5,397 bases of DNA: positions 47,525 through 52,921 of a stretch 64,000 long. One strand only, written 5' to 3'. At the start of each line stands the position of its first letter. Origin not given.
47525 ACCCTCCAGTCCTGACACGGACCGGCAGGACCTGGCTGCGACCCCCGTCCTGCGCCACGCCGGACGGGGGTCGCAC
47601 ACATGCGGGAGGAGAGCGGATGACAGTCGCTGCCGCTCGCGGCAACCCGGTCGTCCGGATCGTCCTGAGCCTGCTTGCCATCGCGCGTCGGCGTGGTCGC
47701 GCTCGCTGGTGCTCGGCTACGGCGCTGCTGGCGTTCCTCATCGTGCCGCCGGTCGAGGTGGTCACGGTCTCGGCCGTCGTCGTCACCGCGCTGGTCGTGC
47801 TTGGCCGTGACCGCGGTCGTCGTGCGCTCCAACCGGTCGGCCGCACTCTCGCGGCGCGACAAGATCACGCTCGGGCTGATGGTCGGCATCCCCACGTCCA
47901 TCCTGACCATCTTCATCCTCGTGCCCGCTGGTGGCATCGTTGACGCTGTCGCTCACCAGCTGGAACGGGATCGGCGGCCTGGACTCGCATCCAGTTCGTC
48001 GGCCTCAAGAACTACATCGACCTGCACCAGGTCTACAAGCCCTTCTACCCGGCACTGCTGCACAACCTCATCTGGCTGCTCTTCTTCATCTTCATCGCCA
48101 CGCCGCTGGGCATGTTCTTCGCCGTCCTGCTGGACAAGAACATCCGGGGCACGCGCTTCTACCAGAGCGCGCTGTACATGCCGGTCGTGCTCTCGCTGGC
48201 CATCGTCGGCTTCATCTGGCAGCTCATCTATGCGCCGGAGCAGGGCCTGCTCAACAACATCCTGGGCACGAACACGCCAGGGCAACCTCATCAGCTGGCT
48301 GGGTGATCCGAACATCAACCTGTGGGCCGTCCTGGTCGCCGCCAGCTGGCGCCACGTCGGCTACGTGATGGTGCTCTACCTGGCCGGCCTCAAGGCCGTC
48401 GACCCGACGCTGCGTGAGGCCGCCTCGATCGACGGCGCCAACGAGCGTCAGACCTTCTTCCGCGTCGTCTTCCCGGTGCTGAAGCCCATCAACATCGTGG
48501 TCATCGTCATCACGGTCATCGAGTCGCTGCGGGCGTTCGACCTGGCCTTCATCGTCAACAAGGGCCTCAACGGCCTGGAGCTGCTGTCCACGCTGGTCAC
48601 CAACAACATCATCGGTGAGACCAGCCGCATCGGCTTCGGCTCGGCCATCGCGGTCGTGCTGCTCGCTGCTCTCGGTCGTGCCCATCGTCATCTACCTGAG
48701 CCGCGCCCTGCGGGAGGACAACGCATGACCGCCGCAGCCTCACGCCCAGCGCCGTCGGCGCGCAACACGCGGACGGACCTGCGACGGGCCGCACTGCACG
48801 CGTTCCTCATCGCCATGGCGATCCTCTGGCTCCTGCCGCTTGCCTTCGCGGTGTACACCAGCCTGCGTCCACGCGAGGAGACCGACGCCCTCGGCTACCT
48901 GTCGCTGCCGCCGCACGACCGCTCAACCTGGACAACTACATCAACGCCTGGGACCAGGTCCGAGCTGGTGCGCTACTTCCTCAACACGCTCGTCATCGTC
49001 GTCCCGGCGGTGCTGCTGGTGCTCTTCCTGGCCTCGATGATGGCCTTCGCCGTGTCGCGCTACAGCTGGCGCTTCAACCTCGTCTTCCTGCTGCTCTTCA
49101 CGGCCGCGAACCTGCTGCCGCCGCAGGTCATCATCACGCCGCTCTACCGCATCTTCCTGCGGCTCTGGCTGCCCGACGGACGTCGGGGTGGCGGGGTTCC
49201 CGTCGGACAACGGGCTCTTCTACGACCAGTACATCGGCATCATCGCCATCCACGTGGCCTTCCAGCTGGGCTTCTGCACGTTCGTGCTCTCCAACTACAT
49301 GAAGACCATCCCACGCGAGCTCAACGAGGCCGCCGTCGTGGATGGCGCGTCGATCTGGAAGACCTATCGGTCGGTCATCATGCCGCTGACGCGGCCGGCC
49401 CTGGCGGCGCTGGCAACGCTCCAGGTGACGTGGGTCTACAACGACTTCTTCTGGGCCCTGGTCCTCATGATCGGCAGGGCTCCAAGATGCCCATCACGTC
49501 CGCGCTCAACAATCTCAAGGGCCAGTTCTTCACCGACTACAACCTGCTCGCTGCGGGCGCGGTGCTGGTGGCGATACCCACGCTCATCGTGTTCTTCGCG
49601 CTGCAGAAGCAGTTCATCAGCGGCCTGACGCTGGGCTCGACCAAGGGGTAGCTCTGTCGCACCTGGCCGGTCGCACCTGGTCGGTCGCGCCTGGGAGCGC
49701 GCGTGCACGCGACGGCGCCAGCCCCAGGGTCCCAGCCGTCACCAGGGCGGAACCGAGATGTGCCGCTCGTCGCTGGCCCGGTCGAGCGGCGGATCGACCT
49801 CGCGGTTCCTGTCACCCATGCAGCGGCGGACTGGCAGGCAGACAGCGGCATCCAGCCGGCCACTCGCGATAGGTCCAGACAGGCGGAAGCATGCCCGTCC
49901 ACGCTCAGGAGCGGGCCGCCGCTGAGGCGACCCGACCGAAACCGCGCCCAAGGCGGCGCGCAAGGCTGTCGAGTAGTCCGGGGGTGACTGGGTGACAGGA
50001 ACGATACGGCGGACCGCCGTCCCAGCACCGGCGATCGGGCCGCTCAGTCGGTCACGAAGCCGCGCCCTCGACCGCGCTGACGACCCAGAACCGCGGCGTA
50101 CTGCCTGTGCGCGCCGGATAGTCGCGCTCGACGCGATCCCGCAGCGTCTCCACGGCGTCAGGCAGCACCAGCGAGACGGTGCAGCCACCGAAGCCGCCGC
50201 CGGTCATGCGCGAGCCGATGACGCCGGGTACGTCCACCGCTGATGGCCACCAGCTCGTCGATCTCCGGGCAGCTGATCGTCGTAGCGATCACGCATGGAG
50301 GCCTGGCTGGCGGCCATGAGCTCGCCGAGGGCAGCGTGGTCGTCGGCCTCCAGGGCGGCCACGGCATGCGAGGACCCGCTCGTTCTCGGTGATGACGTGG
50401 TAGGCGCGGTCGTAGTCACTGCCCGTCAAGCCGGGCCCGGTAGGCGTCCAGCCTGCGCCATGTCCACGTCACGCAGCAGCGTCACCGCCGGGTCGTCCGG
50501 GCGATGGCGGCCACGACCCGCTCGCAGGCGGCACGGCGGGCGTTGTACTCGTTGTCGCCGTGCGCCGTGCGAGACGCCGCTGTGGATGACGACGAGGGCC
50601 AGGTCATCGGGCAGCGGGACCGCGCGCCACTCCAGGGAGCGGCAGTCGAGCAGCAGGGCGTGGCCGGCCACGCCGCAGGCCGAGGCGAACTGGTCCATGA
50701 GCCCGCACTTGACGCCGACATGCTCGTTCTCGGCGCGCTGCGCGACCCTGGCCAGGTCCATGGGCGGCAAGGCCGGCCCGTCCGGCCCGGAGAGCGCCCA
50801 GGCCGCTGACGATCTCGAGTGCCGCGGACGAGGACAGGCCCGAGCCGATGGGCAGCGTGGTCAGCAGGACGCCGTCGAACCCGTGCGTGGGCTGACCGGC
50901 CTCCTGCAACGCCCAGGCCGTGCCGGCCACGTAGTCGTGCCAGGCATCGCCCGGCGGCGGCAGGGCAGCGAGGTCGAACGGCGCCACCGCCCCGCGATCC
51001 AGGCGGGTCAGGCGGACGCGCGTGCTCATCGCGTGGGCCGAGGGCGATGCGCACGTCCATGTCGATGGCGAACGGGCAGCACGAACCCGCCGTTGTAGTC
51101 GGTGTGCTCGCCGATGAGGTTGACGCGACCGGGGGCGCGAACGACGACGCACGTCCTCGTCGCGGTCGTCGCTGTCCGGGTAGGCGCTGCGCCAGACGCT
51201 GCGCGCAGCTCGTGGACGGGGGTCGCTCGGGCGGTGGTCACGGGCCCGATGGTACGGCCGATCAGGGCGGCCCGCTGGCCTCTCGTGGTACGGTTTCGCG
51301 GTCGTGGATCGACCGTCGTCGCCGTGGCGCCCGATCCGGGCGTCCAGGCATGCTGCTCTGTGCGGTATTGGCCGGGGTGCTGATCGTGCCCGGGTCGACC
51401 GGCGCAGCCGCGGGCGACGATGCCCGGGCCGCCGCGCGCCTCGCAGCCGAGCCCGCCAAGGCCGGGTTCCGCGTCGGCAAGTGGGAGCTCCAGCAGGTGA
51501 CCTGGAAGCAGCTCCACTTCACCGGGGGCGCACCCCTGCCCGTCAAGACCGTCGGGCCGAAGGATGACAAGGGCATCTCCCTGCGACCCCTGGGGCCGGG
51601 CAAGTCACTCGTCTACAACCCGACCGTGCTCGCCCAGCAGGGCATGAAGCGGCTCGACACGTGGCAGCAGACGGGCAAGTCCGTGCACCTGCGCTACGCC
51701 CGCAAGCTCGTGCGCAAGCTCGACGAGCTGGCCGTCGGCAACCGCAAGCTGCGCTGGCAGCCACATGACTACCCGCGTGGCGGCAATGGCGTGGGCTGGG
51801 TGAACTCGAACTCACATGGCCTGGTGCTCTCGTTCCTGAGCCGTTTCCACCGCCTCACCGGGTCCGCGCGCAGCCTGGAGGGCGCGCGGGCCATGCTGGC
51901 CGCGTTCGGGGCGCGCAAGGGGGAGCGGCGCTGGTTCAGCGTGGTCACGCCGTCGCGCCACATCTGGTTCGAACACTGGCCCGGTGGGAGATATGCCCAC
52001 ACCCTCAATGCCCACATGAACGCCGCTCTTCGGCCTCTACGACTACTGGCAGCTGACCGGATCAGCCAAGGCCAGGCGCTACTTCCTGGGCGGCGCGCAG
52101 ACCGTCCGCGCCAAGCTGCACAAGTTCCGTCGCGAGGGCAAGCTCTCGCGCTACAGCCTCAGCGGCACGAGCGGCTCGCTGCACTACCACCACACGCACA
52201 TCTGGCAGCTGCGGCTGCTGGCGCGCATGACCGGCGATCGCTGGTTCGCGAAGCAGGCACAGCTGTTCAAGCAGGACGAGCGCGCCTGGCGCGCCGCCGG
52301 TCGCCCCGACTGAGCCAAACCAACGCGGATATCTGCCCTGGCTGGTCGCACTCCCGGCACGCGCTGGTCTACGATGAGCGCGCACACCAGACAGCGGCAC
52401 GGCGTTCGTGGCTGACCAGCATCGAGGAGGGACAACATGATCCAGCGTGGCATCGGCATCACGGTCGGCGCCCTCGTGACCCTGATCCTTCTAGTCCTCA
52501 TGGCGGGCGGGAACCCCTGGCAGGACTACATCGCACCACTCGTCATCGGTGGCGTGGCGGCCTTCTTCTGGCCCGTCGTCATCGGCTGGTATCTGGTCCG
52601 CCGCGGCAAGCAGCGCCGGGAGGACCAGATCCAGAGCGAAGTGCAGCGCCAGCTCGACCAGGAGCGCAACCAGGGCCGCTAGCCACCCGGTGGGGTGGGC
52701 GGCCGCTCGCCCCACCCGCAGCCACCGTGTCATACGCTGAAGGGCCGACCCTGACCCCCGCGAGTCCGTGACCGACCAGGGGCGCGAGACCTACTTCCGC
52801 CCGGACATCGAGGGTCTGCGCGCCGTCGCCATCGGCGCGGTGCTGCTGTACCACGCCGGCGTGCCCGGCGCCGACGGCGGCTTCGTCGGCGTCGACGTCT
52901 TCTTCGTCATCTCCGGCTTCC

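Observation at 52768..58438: OafA-type O-acetyltransferase followed by three tandem genes for secreted TSP3-repeat / stand-alone SGNH-domain proteins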

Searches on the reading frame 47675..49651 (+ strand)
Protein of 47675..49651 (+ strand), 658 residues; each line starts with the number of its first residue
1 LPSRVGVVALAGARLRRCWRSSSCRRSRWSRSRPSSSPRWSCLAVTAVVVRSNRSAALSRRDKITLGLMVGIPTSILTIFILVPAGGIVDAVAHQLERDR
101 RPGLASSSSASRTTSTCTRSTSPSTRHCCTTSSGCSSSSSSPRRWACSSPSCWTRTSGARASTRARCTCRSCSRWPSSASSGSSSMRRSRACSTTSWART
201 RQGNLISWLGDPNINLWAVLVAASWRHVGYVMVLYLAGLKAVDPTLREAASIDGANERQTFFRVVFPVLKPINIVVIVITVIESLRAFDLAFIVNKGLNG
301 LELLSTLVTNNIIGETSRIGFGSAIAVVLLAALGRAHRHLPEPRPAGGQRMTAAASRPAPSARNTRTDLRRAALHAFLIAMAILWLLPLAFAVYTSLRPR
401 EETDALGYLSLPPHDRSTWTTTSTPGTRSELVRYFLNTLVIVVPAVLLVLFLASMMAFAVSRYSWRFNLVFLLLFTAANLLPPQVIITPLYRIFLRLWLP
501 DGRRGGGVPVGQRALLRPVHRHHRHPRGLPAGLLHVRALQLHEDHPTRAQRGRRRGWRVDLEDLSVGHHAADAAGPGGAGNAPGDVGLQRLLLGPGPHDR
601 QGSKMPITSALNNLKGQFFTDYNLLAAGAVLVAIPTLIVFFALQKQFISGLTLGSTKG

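Call 42: search_protein_families(library=pfam, proteins=[window:47675-49651:+], max_evalue=0.001)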
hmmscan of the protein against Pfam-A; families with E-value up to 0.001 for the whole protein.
window:47675-49651:+ (658 aa): 1 family
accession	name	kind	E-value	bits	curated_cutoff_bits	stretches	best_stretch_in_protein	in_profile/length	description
PF00528.27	BPD_transp_1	-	2e-13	50.9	26.4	1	207-332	44-165/184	Binding-protein-dependent transport system inner membrane component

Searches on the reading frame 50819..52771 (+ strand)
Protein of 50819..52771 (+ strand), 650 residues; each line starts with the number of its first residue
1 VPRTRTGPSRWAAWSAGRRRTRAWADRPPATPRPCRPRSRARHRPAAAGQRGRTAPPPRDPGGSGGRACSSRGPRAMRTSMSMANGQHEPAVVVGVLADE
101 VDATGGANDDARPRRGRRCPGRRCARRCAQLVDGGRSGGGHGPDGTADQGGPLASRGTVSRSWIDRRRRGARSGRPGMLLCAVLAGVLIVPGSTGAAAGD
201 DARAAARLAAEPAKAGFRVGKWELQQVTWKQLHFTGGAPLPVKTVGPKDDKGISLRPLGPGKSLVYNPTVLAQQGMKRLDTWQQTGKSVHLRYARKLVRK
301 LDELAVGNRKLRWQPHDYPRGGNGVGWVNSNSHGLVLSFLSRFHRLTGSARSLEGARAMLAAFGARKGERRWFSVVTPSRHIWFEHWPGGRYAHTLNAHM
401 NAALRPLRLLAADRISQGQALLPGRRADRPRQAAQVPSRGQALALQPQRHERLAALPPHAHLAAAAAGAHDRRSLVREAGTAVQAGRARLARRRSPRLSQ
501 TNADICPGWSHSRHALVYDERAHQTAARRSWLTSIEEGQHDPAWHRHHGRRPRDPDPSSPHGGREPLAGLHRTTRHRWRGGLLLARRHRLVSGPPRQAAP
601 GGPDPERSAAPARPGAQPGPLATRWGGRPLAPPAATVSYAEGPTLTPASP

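Call 5: search_protein_families(library=pfam, proteins=[window:50819-52771:+], max_evalue=0.01)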
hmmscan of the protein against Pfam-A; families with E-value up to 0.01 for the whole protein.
window:50819-52771:+ (650 aa): 1 family
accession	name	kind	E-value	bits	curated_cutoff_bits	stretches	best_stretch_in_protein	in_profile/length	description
PF06662.19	C5-epim_C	-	0.00015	21.8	23.3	1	323-402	21-99/188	D-glucuronyl C5-epimerase C-terminus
